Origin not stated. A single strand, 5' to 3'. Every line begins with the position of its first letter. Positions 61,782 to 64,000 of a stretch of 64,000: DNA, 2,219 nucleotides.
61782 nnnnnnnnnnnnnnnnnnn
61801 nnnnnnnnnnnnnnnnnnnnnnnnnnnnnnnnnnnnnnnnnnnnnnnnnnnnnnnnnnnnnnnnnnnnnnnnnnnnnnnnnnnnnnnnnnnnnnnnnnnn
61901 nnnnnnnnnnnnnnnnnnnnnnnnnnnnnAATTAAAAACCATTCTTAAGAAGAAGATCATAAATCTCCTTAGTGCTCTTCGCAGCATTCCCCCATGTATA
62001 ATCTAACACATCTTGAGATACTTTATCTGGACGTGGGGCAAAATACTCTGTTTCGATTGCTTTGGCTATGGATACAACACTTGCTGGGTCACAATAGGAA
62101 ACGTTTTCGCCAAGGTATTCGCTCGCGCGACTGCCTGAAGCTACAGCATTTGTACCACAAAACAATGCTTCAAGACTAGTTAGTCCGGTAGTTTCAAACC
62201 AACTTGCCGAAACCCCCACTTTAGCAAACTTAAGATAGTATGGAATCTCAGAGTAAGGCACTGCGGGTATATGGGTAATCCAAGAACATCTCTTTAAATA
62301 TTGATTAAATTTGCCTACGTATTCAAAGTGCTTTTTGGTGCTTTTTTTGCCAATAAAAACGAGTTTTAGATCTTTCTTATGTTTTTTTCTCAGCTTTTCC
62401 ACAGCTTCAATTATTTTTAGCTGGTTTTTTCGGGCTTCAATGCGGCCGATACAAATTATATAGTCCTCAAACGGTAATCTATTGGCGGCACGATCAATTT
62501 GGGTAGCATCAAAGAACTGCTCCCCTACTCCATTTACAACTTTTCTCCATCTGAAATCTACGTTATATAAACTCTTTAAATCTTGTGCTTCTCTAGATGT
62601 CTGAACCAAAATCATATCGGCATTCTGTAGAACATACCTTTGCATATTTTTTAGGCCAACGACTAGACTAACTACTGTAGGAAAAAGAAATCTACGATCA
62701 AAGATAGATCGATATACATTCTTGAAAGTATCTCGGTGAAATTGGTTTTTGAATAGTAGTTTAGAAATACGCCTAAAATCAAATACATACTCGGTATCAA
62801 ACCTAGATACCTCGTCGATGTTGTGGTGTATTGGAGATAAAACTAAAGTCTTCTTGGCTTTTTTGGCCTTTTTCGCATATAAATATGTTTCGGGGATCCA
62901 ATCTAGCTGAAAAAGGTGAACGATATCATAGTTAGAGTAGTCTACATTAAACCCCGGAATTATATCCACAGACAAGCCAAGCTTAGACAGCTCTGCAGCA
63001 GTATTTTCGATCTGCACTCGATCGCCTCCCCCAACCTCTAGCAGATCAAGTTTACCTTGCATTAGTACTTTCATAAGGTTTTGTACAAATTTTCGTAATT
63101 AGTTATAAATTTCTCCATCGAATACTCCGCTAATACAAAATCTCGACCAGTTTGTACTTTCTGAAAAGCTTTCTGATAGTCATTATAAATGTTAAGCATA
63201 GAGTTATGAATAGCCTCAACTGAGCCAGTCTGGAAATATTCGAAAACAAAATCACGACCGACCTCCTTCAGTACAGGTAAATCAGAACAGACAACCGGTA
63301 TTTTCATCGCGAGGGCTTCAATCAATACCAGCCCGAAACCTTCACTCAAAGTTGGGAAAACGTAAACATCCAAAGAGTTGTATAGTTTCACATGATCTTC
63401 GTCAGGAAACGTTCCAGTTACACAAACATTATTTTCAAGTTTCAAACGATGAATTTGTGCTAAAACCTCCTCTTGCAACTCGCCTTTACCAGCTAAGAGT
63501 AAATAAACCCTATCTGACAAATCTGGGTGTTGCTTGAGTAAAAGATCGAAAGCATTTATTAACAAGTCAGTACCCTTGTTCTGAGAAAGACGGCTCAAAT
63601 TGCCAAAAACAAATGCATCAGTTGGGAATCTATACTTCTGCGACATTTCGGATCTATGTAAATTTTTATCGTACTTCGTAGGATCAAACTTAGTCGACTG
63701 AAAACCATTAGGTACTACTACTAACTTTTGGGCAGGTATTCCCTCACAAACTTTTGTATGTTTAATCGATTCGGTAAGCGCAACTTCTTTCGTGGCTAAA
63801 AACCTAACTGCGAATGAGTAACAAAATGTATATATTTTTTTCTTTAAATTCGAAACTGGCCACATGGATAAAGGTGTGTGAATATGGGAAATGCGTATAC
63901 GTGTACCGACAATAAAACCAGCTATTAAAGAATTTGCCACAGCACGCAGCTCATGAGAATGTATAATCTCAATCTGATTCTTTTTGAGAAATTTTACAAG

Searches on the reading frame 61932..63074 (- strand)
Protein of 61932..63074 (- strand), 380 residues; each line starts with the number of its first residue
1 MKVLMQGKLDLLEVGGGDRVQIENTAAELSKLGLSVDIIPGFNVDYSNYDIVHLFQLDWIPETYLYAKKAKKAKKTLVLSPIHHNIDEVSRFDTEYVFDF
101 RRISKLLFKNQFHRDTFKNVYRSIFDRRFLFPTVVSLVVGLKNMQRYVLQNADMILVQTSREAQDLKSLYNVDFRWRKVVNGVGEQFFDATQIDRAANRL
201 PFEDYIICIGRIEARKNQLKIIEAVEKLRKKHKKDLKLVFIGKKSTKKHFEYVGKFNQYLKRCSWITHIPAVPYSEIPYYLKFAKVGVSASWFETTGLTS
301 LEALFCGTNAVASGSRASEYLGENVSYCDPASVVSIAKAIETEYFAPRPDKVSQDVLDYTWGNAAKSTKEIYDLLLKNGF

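Call 8: search_protein_families(library=pfam, proteins=[window:61932-63074:-], max_evalue=0.001)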
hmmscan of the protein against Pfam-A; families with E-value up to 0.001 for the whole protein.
window:61932-63074:- (380 aa): 2 families
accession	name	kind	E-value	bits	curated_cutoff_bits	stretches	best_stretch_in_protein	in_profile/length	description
PF00534.26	Glycos_transf_1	-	4.7e-17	62.5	26.4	1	203-341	15-153/172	Glycosyl transferases group 1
PF13692.12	Glyco_trans_1_4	-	5.5e-15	56.3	27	1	204-341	2-137/142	Glycosyl transferases group 1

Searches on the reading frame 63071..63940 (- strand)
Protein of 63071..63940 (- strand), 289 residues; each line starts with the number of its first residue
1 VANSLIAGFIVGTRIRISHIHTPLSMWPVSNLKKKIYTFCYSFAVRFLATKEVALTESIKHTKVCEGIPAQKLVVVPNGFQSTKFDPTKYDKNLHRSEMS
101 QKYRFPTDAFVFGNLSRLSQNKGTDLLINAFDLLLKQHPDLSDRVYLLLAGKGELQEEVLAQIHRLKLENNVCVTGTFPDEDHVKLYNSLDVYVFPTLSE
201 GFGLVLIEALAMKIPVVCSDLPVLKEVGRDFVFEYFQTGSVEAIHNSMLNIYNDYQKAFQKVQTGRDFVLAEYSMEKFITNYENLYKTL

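Call 8: search_protein_families(library=pfam, proteins=[window:63071-63940:-], max_evalue=0.001)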
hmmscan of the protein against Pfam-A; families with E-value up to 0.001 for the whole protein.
window:63071-63940:- (289 aa): 4 families
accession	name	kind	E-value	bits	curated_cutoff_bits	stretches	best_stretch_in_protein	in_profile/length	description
PF00534.26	Glycos_transf_1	-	2.2e-31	109.2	26.4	1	97-257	3-161/172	Glycosyl transferases group 1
PF13692.12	Glyco_trans_1_4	-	1.8e-25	90.3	27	1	111-254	3-142/142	Glycosyl transferases group 1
PF20706.3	GT4-conflict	-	1.2e-09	38.1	26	1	104-220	195-312/385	Family 4 Glycosyltransferase in conflict systems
PF13579.12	Glyco_trans_4_4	-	0.00078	20.3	29.7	0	5-79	83-158/158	Glycosyl transferase 4-like domain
